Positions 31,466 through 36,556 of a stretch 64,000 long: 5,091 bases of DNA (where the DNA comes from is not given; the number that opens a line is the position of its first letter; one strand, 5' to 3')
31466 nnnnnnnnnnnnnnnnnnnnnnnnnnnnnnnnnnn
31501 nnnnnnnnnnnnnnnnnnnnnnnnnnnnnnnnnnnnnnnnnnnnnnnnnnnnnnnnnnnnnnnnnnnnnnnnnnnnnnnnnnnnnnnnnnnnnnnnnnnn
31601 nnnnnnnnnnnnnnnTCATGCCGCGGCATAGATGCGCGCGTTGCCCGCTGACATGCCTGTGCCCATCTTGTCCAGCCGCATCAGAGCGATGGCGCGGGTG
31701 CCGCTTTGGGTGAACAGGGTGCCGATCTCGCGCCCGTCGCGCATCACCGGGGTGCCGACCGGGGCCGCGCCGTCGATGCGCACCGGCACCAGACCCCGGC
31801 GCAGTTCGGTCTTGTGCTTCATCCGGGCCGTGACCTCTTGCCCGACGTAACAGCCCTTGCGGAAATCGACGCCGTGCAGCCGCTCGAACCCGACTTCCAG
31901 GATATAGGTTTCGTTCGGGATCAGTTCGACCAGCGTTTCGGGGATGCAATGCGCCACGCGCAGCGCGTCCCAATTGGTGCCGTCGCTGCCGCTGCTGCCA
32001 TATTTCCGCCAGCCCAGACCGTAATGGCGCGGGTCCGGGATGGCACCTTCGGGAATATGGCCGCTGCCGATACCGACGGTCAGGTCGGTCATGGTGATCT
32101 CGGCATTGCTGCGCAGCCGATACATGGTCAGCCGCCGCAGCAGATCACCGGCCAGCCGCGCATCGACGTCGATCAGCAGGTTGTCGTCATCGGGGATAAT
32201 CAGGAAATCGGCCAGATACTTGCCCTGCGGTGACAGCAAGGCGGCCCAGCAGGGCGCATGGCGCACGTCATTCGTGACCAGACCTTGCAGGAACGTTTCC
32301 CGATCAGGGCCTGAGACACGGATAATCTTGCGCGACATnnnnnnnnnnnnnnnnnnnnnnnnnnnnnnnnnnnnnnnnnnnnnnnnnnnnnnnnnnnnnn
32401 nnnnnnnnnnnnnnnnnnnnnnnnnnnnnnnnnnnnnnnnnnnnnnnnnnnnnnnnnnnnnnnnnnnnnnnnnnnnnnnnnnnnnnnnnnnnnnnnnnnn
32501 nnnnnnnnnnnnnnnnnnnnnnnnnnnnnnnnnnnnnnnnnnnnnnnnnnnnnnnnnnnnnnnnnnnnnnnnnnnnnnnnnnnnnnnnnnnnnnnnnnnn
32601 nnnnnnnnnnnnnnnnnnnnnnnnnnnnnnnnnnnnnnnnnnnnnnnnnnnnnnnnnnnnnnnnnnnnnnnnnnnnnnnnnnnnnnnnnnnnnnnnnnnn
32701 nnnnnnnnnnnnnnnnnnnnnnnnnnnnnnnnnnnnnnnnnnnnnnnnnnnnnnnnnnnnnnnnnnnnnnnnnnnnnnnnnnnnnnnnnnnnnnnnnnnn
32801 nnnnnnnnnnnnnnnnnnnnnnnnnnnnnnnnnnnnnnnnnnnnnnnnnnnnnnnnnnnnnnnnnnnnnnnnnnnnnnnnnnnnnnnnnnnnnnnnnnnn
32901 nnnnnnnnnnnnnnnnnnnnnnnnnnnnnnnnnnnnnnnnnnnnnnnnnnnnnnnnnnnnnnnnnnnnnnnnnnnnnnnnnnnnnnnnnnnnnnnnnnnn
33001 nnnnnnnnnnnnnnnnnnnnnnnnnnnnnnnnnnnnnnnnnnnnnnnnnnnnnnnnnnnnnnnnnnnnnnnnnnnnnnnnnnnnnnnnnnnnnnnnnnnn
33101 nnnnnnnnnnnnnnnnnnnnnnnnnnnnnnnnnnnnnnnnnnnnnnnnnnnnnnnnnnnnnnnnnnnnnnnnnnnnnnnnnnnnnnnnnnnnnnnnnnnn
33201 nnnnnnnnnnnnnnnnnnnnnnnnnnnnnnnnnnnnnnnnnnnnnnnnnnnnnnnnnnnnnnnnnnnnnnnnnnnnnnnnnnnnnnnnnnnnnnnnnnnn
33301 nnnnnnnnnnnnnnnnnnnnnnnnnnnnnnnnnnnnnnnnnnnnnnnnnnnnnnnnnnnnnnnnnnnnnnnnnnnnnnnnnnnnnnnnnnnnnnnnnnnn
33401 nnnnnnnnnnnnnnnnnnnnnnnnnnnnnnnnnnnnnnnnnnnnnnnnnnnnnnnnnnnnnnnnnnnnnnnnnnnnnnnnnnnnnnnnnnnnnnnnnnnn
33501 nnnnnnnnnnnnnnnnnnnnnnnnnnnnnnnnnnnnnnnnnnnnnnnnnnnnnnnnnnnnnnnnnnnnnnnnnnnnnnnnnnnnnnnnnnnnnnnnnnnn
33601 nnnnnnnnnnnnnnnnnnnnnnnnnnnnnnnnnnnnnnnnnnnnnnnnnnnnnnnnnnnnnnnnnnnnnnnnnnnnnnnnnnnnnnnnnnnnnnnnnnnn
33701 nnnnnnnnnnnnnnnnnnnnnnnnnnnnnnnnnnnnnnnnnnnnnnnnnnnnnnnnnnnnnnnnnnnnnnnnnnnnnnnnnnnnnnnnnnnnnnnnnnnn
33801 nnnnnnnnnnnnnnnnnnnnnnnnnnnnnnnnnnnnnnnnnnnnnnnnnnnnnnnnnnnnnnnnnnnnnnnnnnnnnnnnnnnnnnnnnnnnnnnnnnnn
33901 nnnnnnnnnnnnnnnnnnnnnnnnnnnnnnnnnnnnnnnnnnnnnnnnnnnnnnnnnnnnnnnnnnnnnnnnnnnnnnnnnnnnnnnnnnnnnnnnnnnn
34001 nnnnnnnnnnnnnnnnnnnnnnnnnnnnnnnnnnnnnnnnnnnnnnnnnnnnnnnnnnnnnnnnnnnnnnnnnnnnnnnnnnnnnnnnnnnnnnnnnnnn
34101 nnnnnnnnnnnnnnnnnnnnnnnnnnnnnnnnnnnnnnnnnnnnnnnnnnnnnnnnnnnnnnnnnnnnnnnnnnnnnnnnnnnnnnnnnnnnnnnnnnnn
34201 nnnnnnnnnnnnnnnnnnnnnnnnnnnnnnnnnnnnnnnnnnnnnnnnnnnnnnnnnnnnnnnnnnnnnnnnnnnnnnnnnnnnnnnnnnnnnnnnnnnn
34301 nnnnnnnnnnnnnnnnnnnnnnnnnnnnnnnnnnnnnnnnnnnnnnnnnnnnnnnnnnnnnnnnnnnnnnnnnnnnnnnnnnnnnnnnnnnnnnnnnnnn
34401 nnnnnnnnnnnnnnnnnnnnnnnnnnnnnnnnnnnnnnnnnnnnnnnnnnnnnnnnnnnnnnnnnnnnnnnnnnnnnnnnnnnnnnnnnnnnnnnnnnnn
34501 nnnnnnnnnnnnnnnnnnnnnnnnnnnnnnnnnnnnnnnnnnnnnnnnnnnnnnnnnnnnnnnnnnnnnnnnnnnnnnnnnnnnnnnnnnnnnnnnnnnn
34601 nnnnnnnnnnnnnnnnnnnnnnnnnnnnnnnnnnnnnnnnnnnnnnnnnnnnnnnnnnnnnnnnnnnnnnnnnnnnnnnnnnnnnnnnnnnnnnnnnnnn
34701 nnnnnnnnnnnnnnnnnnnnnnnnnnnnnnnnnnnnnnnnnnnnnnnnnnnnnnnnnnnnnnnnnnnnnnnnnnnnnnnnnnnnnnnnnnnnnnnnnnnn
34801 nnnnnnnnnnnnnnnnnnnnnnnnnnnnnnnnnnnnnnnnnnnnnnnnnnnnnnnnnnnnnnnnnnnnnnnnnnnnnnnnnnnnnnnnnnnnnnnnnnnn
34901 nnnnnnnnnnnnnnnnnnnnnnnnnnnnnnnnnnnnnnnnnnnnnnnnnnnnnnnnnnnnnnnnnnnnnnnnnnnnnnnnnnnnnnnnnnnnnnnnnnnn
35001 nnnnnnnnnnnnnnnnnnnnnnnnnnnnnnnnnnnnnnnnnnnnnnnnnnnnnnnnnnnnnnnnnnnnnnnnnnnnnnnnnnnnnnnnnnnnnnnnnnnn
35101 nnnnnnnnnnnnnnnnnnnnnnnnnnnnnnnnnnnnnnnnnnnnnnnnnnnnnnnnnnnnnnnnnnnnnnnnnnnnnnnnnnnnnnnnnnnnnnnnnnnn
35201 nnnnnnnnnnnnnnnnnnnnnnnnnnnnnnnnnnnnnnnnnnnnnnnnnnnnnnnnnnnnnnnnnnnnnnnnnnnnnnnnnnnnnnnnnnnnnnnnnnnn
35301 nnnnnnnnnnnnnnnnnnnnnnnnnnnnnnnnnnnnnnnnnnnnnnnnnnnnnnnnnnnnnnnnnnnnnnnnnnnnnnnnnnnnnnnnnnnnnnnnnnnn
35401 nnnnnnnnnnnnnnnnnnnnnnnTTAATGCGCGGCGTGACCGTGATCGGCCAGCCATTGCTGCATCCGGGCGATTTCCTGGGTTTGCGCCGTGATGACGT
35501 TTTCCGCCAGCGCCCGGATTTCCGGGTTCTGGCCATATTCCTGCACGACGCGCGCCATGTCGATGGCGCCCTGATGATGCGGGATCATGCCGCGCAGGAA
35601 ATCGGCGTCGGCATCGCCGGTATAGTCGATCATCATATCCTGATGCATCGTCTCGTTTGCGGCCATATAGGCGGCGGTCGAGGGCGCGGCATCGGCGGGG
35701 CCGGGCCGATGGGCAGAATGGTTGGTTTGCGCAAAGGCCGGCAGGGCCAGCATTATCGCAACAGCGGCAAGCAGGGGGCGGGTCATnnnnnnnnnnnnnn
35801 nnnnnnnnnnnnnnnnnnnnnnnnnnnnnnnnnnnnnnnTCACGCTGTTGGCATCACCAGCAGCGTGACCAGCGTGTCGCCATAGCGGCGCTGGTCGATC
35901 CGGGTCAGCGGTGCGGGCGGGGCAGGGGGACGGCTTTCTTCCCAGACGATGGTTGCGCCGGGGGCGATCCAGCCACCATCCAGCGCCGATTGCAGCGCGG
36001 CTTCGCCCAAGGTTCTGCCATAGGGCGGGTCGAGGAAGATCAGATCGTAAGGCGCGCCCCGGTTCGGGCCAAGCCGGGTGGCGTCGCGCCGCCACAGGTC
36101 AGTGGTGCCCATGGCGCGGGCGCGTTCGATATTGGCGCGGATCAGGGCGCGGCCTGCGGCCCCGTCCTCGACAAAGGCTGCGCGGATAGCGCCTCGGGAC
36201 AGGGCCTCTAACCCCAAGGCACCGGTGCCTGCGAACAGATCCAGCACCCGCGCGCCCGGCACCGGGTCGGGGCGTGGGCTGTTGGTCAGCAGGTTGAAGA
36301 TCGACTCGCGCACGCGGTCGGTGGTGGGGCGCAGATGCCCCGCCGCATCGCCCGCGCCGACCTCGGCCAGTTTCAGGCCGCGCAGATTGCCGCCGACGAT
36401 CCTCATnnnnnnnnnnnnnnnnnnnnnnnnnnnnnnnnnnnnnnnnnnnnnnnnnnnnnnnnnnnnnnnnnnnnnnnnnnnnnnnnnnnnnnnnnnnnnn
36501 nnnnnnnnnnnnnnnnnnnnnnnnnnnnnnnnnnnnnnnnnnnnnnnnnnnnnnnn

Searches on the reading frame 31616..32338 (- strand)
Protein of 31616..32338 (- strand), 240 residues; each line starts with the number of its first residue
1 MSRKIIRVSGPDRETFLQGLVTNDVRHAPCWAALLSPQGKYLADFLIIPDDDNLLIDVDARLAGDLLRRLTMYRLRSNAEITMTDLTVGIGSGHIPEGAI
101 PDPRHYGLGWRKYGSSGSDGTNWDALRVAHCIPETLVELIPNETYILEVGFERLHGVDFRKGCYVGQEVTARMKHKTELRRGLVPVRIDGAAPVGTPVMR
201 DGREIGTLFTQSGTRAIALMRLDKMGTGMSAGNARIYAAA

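Call 20: search_protein_families(library=pfam, proteins=[window:31616-32338:-], max_evalue=0.001)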
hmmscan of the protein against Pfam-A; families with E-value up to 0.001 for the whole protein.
window:31616-32338:- (240 aa): 2 families
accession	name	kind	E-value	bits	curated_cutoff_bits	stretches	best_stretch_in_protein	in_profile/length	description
PF25455.1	Beta-barrel_CAF17_C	-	4e-16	59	25.7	1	179-238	1-62/70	CAF17, C-terminal beta-barrel domain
PF01571.26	GCV_T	-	1.5e-05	24.8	25.6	1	4-71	49-121/255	Aminomethyltransferase folate-binding domain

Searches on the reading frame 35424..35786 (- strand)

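Call 20: search_protein_families(library=pfam, proteins=[window:35424-35786:-], max_evalue=0.001)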
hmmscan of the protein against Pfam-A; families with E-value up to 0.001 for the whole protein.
window:35424-35786:- (120 aa): 2 families
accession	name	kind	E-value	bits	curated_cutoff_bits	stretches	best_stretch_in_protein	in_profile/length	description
PF03713.19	DUF305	-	2.4e-21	76.8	27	1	24-112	62-151/151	Domain of unknown function (DUF305)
PF13628.12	DUF4142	-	0.00035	21.3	27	1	59-115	2-58/138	Domain of unknown function (DUF4142)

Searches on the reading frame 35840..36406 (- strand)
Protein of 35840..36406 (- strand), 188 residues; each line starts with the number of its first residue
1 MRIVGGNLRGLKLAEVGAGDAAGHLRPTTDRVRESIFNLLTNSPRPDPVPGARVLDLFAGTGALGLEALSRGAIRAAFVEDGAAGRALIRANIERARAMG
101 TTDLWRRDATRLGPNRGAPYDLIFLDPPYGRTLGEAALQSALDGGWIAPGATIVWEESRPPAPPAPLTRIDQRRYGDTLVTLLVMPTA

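Call 20: search_protein_families(library=pfam, proteins=[window:35840-36406:-], max_evalue=0.001)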
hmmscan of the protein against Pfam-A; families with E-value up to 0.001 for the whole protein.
window:35840-36406:- (188 aa): 2 families
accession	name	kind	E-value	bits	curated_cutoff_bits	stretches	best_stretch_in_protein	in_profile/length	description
PF03602.21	Cons_hypoth95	-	3.8e-40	137.9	24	1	1-182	1-180/182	Conserved hypothetical protein 95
PF01170.24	UPF0020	-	0.00016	21.9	22.3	0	90-137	93-139/197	RMKL-like, methyltransferase domain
